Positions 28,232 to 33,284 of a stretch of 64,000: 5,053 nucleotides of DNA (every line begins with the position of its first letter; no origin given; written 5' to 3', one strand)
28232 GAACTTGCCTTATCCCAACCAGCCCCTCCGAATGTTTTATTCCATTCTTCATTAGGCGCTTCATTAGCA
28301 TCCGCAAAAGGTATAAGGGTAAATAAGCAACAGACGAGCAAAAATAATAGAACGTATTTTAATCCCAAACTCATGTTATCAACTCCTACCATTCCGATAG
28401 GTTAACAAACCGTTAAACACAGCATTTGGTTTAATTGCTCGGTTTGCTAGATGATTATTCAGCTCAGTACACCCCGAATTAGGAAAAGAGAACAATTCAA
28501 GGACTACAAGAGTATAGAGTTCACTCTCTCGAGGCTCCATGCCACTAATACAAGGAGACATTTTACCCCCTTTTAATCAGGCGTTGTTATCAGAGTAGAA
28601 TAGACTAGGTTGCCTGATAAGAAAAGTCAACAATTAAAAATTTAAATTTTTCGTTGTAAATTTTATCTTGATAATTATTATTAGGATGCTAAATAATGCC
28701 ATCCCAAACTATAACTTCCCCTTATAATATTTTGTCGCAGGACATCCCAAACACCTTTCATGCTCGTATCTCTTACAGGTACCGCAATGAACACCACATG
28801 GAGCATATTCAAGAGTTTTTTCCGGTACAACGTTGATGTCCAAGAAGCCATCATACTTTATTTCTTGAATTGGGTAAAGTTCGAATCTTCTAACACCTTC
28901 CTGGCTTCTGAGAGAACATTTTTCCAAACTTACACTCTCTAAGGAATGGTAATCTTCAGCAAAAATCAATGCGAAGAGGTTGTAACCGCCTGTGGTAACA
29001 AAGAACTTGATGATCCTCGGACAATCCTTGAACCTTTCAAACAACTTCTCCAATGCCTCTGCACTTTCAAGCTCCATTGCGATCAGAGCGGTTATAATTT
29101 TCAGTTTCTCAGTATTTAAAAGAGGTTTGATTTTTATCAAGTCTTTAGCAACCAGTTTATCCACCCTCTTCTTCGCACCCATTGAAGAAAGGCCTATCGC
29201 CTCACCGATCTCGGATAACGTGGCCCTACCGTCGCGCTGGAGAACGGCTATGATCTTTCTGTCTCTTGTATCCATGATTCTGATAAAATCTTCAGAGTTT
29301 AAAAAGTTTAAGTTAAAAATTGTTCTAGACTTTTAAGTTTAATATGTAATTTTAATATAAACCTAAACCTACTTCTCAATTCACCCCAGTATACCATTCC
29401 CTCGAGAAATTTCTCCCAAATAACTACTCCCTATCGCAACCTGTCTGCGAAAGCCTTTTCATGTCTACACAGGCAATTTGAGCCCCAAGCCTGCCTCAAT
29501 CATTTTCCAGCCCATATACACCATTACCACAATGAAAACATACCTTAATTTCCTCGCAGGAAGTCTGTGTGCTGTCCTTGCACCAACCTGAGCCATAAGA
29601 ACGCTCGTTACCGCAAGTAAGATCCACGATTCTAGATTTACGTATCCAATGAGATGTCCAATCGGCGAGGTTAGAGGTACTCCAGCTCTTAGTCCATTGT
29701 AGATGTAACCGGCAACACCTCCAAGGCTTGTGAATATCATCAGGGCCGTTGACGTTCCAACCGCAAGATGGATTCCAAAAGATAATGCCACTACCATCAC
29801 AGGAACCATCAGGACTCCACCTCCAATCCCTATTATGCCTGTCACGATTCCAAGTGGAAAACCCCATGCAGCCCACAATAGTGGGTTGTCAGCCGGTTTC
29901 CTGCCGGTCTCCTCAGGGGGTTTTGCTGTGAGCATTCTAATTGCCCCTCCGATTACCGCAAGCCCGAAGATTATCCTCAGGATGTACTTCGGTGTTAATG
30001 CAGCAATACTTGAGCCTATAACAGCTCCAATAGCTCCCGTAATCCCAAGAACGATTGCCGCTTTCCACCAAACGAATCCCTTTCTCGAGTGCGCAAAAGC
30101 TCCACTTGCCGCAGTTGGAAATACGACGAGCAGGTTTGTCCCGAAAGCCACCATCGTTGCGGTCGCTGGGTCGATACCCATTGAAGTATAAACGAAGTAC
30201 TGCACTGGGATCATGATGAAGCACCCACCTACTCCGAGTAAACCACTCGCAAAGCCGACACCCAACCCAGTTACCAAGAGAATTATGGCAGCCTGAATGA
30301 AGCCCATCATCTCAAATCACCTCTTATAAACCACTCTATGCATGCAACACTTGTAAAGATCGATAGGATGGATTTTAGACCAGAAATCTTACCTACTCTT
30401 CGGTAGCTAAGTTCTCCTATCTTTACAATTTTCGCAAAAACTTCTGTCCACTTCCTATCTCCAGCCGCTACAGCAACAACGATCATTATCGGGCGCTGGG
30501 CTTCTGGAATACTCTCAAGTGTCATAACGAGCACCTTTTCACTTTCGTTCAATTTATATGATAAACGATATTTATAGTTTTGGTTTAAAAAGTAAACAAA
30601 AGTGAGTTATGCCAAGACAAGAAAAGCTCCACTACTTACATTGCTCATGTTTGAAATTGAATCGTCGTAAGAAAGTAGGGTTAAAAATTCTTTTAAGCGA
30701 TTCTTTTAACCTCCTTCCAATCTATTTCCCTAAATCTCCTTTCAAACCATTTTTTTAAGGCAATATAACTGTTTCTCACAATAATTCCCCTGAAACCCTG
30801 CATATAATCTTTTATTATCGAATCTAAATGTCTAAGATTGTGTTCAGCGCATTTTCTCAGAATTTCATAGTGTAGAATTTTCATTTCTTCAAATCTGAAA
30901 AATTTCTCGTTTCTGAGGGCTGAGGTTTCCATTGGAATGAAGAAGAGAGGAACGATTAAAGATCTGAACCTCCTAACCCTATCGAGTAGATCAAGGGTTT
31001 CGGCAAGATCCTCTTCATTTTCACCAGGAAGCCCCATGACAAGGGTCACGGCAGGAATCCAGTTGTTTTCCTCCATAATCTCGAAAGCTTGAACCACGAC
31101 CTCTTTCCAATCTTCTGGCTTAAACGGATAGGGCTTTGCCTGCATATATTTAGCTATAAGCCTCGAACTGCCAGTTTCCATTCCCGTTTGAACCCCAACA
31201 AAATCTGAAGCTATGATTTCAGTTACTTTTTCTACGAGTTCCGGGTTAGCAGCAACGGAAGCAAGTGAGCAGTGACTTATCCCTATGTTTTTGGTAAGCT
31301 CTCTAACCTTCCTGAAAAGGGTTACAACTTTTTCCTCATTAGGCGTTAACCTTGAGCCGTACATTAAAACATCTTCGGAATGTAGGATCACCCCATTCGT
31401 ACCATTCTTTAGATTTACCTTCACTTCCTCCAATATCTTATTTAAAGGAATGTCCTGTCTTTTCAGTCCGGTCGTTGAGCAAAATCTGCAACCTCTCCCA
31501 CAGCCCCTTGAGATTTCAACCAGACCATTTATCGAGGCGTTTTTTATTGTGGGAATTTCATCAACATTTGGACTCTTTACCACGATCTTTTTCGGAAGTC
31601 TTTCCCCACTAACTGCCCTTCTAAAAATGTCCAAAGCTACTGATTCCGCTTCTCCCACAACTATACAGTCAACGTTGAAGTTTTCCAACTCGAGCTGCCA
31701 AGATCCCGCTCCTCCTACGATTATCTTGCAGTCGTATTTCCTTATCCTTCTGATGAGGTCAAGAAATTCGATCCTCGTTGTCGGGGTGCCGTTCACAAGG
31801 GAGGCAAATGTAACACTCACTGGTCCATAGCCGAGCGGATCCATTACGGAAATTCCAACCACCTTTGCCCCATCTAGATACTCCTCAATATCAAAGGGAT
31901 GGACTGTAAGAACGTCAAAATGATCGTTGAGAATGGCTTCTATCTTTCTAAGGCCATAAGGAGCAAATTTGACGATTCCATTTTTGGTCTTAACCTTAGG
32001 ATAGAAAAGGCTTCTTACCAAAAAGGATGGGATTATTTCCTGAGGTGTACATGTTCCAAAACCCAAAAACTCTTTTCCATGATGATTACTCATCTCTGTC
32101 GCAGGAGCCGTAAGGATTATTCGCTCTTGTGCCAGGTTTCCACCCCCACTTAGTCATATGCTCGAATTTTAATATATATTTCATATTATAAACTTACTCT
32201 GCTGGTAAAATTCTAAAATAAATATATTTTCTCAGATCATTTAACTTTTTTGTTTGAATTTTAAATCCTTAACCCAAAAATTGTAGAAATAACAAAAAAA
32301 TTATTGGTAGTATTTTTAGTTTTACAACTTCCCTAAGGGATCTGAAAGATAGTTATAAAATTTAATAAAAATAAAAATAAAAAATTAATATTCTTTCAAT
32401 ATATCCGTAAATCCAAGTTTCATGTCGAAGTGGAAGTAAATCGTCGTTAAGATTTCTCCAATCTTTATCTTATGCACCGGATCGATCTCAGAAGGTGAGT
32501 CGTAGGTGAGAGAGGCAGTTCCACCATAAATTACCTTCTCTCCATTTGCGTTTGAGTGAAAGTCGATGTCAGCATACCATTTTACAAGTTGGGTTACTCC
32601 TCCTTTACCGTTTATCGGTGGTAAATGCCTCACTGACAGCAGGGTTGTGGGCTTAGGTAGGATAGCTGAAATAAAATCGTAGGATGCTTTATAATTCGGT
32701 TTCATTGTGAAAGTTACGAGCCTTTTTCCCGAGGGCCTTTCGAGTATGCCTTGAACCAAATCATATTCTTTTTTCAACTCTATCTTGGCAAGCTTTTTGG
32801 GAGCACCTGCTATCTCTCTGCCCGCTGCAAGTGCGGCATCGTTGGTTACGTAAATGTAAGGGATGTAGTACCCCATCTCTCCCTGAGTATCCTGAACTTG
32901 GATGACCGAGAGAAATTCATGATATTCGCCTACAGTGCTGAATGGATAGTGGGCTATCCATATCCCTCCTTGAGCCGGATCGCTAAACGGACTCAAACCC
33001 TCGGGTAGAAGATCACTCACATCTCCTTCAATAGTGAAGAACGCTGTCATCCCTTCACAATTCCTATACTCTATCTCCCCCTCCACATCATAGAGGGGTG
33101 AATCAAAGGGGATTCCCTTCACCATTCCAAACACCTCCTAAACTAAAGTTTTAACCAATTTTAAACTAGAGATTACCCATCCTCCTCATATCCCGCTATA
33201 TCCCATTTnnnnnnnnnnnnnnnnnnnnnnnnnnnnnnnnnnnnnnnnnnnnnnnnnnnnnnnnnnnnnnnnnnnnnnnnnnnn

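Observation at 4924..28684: Candidate system: tandem two-cassette giant surface-protein island (promoter -> giant adhesin-like gene(s) -> DUF488)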

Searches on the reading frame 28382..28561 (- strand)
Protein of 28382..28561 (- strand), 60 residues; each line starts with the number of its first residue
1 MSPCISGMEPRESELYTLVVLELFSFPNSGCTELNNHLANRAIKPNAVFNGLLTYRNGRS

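Call 36: search_protein_families(library=pfam, proteins=[window:28382-28561:-], max_evalue=0.1)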
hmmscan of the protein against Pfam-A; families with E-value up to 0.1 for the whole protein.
window:28382-28561:- (60 aa): 0 families

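Call 73: search_protein_families(library=ncbifam, proteins=[window:28382-28561:-], max_evalue=0.1)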
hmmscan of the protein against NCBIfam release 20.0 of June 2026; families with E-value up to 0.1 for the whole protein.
window:28382-28561:- (60 aa): 0 families

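Call 97: find_homologous_proteins(query=window:28382-28561:-, max_evalue=0.01)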
Query window:28382-28561:- (60 aa): 1 proteins with E <= 0.01 among 1 candidates.
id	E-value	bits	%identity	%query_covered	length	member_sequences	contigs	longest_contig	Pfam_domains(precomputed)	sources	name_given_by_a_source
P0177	3.6e-33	129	100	100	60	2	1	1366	-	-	-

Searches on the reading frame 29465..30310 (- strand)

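Call 9: search_protein_families(library=pfam, proteins=[window:29465-30310:-], max_evalue=0.01)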
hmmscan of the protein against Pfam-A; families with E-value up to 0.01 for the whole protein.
window:29465-30310:- (281 aa): 1 family
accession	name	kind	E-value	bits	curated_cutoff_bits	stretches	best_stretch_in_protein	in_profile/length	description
PF01925.25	TauE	-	8.6e-50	170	32.6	1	11-270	1-237/237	Sulfite exporter TauE/SafE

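Call 73: search_protein_families(library=ncbifam, proteins=[window:29465-30310:-], max_evalue=0.1)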
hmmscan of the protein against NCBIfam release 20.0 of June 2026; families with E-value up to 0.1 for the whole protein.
window:29465-30310:- (281 aa): 3 families
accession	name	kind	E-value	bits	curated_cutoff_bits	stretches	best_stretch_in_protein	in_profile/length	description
NF040961.1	MamO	equivalog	3e-10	39.1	800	2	147-271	532-648/648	magnetosome protein MamO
NF009301.0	PRK12658.1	equivalog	0.014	15.2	156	0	93-127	8-42/125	Na+/H+ antiporter subunit C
NF038374.1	omphalotin_tail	subfamily_domain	0.078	12.9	34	0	75-100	17-39/40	omphalotin biosynthesis suicide methyltransferase/RiPP precursor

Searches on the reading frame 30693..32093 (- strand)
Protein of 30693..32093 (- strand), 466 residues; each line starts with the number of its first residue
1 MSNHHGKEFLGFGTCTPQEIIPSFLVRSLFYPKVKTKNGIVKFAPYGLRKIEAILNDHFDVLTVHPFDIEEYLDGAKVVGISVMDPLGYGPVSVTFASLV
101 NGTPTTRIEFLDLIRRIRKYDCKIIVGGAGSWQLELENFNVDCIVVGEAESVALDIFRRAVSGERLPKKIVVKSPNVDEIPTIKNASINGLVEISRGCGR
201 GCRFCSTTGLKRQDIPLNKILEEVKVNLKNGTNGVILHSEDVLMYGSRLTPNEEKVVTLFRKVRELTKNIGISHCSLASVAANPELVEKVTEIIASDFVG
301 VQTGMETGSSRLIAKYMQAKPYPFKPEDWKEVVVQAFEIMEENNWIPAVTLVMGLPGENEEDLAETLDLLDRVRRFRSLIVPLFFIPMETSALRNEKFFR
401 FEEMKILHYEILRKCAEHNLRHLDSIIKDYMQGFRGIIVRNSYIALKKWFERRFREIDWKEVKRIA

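Call 36: search_protein_families(library=pfam, proteins=[window:30693-32093:-], max_evalue=0.1)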
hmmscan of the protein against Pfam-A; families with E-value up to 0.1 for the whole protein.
window:30693-32093:- (466 aa): 2 families
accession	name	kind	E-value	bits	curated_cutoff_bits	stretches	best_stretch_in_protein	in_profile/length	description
PF04055.27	Radical_SAM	-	5.1e-18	66.2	29.5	1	192-370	1-166/166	Radical SAM superfamily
PF02310.24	B12-binding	-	0.00079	19.7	32.1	1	45-153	14-117/121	B12 binding domain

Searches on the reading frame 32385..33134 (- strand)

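Call 36: search_protein_families(library=pfam, proteins=[window:32385-33134:-], max_evalue=0.1)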
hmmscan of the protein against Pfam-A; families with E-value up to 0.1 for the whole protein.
window:32385-33134:- (249 aa): 2 families
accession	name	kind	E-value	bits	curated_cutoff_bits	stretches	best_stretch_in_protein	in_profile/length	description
PF06314.16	ADC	-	7.6e-49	166.8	29.8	1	24-249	19-237/238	Acetoacetate decarboxylase (ADC)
PF13754.12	Big_3_4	-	0.054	13.8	27.3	0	53-107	18-69/106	Domain of unknown function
